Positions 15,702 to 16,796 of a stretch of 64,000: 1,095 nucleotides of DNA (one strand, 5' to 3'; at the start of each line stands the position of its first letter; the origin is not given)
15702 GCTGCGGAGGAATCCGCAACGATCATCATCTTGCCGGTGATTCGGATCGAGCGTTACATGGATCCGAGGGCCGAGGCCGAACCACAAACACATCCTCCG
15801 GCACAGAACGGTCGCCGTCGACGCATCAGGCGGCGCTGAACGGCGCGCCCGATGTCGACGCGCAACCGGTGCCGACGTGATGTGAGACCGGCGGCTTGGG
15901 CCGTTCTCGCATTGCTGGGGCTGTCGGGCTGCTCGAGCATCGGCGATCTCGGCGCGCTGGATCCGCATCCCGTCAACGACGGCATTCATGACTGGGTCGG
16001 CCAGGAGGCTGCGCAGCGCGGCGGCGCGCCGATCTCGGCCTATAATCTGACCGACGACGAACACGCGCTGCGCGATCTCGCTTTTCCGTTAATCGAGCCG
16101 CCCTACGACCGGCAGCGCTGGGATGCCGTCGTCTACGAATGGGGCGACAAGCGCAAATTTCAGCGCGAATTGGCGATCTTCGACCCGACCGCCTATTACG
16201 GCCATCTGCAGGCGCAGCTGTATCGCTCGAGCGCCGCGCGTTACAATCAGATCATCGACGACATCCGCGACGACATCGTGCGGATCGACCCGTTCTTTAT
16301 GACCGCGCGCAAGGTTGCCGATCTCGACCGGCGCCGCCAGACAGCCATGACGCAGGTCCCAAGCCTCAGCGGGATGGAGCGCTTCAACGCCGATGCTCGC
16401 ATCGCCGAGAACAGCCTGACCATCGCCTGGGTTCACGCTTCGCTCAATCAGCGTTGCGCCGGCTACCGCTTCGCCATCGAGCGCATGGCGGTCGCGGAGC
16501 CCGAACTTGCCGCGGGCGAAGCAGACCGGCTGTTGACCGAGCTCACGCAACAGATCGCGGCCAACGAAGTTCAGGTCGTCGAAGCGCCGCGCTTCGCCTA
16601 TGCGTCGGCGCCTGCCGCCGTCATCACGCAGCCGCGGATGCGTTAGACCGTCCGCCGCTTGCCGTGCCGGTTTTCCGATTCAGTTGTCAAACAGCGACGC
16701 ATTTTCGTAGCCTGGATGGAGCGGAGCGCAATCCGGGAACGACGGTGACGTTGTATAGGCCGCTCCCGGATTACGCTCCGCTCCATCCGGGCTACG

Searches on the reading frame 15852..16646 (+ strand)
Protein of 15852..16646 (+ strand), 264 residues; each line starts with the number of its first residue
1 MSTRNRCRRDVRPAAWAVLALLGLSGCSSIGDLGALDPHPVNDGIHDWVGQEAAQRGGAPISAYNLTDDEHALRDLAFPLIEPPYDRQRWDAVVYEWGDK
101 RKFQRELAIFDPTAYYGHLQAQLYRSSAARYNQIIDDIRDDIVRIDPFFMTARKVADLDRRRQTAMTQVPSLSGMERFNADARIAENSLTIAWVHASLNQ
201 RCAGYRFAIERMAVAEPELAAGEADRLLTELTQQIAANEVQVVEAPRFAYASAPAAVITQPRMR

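Call 3: search_protein_families(library=pfam, proteins=[window:15852-16646:+], max_evalue=1)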
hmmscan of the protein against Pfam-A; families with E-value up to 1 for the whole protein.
window:15852-16646:+ (264 aa): 1 family
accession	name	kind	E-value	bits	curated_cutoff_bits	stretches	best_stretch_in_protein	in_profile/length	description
PF24381.1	DUF7537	-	0.1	12.6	31.7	1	14-75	3-63/258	Family of unknown function (DUF7537)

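Call 11: find_related_loci(query=window:15852-16646:+, collection=genome_contigs, flank=10000)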
Query window:15852-16646:+ (264 aa) in genome_contigs; peptide patterns used: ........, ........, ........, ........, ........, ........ (x = any residue, [..] = any of these).
79 stretches matched a pattern; 20 encode a relative of the query (tblastn E <= 1e-3); 20 distinct loci.
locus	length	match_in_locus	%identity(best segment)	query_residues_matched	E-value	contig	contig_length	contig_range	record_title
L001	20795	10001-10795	82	1-264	5e-142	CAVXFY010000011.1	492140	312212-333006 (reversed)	MAG: uncultured Alphaproteobacteria bacterium isolate MFD02579.bin.2.52 genome assembly, contig: contig_4169, whole geno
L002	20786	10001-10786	82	1-261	5e-142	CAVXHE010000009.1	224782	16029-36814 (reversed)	MAG: uncultured Alphaproteobacteria bacterium isolate MFD05521.bin.2.1 genome assembly, contig: contig_60458, whole geno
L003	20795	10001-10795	87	1-264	4e-141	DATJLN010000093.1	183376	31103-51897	MAG TPA_asm: Xanthobacteraceae bacterium isolate SMAG_U14810 k141_3473304, whole genome shotgun sequence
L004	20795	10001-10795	80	1-264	2e-139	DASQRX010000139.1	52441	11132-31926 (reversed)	MAG TPA_asm: Xanthobacteraceae bacterium isolate SMAG_U10894 k141_6219, whole genome shotgun sequence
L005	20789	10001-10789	80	1-262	5e-138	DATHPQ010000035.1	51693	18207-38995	MAG TPA_asm: Xanthobacteraceae bacterium isolate SMAG_U12715 k141_3405541, whole genome shotgun sequence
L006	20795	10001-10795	80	1-264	5e-137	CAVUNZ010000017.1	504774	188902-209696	MAG: uncultured Alphaproteobacteria bacterium isolate MFD02579.bin.1.14 genome assembly, contig: contig_33889, whole gen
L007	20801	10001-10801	84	1-264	2e-136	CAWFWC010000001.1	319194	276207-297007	MAG: uncultured Alphaproteobacteria bacterium isolate MFD04967.bin.1.135 genome assembly, contig: contig_10908, whole ge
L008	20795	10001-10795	78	1-264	4e-136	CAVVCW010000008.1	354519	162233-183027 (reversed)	MAG: uncultured Alphaproteobacteria bacterium isolate MFD02671.bin.1.139 genome assembly, contig: contig_32991, whole ge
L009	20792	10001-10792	80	1-264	3e-134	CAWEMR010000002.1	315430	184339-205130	MAG: uncultured Alphaproteobacteria bacterium isolate MFD05521.bin.1.134 genome assembly, contig: contig_102379, whole g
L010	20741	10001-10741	70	1-248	2e-104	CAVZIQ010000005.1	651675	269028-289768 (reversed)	MAG: uncultured Alphaproteobacteria bacterium isolate MFD01716.bin.1.196 genome assembly, contig: contig_28923, whole ge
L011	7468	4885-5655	61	1-261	2e-95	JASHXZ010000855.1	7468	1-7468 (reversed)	MAG: Xanthobacteraceae bacterium isolate JOPF270 JOPF_A14C_contig_222514, whole genome shotgun sequence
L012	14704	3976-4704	62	12-254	3e-87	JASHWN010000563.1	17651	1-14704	MAG: Xanthobacteraceae bacterium isolate JOPF232 JOPF_N011_contig_58394, whole genome shotgun sequence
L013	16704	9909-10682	57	1-261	2e-84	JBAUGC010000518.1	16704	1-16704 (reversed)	MAG: Xanthobacteraceae bacterium isolate MFD10772_ilm_asm_bin28 k127_88417, whole genome shotgun sequence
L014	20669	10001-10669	63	25-248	4e-84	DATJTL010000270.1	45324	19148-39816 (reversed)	MAG TPA_asm: Xanthobacteraceae bacterium isolate SMAG_U15019 k141_4118960, whole genome shotgun sequence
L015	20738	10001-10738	58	1-249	4e-83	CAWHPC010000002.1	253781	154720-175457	MAG: uncultured Alphaproteobacteria bacterium isolate MFD09222.bin.1.214 genome assembly, contig: contig_116033, whole g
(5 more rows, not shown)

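Call 75: search_protein_families(library=pfam, proteins=[L008:10929-12545:-, L006:10894-11553:-], max_evalue=0.001)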
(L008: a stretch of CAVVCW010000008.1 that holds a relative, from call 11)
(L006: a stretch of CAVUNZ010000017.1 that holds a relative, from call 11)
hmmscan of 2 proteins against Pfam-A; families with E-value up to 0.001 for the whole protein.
L008:10929-12545:- (538 aa): 3 families
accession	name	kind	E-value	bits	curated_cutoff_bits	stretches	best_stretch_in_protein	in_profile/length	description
PF01844.29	HNH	-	2e-07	31.5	21.4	1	33-80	1-45/47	HNH endonuclease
PF14279.12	HNH_5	-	4.5e-05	23.7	27.5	1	33-81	1-45/56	HNH endonuclease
PF13395.12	HNH_4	-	9.6e-05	22.7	22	1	36-81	4-50/54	HNH endonuclease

L006:10894-11553:- (219 aa): 0 families

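Call 76: search_protein_families(library=padloc, proteins=[L008:10929-12545:-, L006:10894-11553:-], max_evalue=0.001)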
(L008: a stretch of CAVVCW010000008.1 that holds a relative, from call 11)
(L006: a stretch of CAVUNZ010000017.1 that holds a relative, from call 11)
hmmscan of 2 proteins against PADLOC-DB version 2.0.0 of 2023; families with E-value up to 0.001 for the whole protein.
L008:10929-12545:- (538 aa): 9 families
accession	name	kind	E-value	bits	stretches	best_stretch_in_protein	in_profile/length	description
PDLC01256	Cas9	-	4.1e-08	30.5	1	24-80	505-560/711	"CAS-II-A,CAS-II-B,CAS-II-C; effector__SPE"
PDLC00973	Cas9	-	5.7e-08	29.7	1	24-80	598-656/830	CRISPR subtype II RNA-guided endonuclease Cas9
PDLC01460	Cas9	-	6.5e-07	25.9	1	24-109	493-579/901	"CAS-II-A,CAS-II-B,CAS-II-C; effector__SPE"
PDLC00975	Cas9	-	0.00011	18.6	1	9-80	573-648/1120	Cas9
PDLC00347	PtuB1|PtuB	-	0.00021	19.3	1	16-91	23-96/195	Unknown function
PDLC03469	REase_II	-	0.0006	16.9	1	19-80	240-297/522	Type II restriction enzyme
PDLC00315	PtuB1|PtuB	-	0.00065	17.5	0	23-91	23-88/227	Unknown function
PDLC00325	PtuB1|PtuB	-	0.00066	17.3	0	26-85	47-107/213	Unknown function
PDLC00345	PtuB1|PtuB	-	0.00074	17.1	0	19-95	40-117/223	Unknown function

L006:10894-11553:- (219 aa): 0 families

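Call 77: search_protein_families(library=ncbifam, proteins=[L008:10929-12545:-, L006:10894-11553:-], max_evalue=0.001)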
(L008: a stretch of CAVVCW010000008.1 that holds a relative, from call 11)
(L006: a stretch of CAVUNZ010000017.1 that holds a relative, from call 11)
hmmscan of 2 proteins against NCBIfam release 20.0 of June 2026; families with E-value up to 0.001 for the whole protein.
L008:10929-12545:- (538 aa): 3 families
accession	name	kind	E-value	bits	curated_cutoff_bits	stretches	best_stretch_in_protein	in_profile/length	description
NF049971.1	CRISPR_Cas9d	exception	5.5e-08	31.9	375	1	16-80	531-594/986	type II CRISPR RNA-guided endonuclease Cas9d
TIGR01865.2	cas_Csn1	equivalog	7.1e-07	27.8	100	1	24-80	567-625/1070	type II CRISPR RNA-guided endonuclease Cas9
NF040563.1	guided_IscB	equivalog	0.00022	20.5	175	1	29-88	191-244/314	RNA-guided endonuclease IscB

L006:10894-11553:- (219 aa): 0 families
